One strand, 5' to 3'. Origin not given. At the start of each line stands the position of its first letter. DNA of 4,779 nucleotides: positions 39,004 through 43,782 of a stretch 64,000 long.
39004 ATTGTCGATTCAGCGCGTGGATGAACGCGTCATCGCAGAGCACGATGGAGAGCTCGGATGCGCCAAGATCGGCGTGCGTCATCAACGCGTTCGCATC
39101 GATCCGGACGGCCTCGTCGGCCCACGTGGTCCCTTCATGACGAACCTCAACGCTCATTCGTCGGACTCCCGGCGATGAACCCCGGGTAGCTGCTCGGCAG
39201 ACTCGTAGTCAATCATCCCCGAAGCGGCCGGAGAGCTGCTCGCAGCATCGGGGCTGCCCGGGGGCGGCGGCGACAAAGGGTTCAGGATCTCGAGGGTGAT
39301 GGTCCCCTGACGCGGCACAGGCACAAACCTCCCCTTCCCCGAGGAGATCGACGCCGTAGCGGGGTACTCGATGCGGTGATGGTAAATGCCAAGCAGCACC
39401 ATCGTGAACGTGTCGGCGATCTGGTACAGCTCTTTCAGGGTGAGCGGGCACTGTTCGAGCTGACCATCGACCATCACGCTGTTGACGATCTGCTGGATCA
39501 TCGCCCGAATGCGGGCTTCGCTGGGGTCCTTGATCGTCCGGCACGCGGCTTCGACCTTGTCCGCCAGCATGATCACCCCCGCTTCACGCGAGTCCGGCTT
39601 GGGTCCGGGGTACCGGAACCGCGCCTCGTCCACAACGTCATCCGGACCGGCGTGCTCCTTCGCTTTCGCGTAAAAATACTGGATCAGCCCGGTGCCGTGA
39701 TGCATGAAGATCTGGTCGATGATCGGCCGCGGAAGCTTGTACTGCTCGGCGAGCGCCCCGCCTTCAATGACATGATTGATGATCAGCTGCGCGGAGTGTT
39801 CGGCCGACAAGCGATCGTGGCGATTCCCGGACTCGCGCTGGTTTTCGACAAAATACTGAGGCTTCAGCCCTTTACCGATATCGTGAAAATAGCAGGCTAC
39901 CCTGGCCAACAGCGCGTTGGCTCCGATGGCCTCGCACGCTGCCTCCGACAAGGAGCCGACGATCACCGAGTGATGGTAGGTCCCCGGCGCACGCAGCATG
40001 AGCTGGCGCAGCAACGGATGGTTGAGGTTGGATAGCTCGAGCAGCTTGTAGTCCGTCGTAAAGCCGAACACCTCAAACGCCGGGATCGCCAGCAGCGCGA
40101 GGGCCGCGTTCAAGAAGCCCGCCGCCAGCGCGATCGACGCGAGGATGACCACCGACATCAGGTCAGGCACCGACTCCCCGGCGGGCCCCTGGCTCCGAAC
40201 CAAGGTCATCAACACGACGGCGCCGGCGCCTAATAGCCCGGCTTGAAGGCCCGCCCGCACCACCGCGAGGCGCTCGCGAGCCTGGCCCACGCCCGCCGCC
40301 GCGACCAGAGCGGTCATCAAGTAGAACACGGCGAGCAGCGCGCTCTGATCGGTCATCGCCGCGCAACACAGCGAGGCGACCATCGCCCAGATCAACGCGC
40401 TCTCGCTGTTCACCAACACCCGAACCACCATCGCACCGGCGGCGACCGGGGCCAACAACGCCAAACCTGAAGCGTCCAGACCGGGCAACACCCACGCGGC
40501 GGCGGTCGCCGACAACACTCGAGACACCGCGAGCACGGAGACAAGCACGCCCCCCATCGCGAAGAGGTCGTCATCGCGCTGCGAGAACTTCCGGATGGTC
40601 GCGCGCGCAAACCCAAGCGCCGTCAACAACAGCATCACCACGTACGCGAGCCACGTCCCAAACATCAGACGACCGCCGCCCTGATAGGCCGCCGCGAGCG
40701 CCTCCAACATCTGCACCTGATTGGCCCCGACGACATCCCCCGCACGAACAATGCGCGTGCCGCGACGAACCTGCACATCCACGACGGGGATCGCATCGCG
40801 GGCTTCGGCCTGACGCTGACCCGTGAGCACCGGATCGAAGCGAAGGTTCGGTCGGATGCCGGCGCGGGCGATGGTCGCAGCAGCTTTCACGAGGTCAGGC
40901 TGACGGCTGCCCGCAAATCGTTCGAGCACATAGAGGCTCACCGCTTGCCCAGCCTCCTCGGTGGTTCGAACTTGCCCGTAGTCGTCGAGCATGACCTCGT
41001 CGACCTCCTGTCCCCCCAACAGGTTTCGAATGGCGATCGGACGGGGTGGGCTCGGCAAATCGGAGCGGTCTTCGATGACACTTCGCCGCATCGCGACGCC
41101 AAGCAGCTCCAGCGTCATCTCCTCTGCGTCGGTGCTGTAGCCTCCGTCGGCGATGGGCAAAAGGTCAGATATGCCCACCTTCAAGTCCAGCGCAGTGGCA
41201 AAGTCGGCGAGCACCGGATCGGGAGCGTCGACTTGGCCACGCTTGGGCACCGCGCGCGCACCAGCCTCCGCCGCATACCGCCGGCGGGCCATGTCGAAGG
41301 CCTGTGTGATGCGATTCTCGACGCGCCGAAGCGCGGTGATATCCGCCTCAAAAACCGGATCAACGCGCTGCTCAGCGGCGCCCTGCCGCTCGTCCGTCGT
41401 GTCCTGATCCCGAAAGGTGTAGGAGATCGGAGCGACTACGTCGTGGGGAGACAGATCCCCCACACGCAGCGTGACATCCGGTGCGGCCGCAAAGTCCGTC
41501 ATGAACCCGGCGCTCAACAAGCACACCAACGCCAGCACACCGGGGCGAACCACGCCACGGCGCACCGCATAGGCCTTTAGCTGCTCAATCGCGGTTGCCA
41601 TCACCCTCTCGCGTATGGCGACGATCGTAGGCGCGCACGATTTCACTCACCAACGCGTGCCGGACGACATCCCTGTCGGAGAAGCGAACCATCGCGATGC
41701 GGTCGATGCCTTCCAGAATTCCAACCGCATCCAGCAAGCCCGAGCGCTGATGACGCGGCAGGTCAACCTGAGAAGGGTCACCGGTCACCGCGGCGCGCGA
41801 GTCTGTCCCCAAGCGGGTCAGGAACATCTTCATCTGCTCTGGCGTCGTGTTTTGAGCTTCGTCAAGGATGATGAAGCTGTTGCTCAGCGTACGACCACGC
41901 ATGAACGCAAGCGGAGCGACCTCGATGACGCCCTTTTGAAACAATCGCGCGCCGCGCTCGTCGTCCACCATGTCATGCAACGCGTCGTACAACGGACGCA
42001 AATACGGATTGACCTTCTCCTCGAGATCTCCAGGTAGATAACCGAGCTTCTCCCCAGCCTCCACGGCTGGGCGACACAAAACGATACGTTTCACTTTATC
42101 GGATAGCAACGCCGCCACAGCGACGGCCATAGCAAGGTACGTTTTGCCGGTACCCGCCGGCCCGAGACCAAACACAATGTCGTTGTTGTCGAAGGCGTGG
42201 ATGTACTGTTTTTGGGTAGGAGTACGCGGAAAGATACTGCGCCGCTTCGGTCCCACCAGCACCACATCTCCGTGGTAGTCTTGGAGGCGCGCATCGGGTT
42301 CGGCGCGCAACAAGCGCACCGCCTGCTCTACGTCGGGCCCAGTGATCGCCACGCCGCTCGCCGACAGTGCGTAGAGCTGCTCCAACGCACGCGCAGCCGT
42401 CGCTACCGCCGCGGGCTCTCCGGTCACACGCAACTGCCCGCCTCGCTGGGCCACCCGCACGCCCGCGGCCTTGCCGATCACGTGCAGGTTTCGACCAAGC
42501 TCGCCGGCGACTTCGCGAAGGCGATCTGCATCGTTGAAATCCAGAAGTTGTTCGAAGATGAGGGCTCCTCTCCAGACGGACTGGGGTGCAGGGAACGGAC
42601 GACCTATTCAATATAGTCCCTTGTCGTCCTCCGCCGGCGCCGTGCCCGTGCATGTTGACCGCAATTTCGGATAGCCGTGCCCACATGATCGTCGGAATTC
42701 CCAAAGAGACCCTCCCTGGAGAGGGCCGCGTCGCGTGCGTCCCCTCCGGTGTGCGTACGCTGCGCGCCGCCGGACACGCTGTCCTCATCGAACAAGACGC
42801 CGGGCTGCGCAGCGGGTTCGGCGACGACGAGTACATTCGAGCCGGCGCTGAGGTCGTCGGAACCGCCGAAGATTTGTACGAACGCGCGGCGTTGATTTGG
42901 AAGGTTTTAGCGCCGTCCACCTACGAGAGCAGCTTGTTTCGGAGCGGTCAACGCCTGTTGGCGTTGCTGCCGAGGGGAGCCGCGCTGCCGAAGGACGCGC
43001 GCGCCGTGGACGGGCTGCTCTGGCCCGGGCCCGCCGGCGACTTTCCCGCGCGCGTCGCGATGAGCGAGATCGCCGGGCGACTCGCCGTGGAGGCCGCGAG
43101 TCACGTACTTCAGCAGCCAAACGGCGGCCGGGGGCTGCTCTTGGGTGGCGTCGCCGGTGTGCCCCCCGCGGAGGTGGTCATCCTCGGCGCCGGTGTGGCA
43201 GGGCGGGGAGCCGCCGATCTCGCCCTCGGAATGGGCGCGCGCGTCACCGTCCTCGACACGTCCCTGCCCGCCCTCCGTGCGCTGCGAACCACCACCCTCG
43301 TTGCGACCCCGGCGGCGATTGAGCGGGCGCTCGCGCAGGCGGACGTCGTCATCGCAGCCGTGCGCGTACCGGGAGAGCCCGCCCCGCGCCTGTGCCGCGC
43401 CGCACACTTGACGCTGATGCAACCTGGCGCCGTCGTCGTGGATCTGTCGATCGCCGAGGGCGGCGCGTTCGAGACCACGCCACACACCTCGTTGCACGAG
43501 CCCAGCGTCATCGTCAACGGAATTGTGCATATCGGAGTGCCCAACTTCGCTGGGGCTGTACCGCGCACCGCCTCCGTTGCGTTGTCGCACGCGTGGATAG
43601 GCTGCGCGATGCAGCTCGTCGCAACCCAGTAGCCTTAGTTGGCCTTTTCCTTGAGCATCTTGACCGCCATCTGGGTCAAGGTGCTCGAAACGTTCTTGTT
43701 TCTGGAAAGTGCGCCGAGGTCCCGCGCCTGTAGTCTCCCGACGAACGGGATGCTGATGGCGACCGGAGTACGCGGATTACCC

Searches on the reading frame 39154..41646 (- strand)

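Call 74: search_protein_families(library=pfam, proteins=[window:39154-41646:-], max_evalue=0.00001)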
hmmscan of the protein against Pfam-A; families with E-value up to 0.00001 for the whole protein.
window:39154-41646:- (830 aa): 3 families
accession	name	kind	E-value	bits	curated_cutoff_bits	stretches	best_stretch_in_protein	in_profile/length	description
PF07697.16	7TMR-HDED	-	6.9e-32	111.7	27.6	1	61-317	1-220/224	7TM-HD extracellular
PF07698.17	7TM-7TMR_HD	-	4.6e-24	85.9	29.4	1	333-531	8-190/190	7TM receptor with intracellular HD hydrolase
PF01966.28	HD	-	1.7e-15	57.8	22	1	556-700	1-115/116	HD domain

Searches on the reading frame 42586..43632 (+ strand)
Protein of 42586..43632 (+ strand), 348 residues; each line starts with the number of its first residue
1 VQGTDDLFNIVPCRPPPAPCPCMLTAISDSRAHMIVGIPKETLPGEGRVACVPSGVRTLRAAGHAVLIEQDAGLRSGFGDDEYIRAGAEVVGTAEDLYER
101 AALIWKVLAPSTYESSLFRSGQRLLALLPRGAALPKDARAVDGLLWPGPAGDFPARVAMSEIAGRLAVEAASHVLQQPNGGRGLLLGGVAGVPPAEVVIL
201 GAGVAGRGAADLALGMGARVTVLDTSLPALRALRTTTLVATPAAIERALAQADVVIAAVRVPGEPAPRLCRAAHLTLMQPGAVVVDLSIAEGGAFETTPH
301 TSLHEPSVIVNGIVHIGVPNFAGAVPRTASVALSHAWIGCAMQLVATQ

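Call 74: search_protein_families(library=pfam, proteins=[window:42586-43632:+], max_evalue=0.00001)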
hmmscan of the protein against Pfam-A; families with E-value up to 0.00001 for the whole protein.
window:42586-43632:+ (348 aa): 3 families
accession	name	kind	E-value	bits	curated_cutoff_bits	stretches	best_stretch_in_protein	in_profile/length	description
PF01262.27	AlaDh_PNT_C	-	8.9e-54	182.6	23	1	167-344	1-185/214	Alanine dehydrogenase/PNT, C-terminal domain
PF05222.21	AlaDh_PNT_N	-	2.3e-26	93.1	30.4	1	37-128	1-92/136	Alanine dehydrogenase/PNT, N-terminal domain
PF02826.25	2-Hacid_dh_C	-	6.2e-08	32.6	25.1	1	196-288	38-127/178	D-isomer specific 2-hydroxyacid dehydrogenase, NAD binding domain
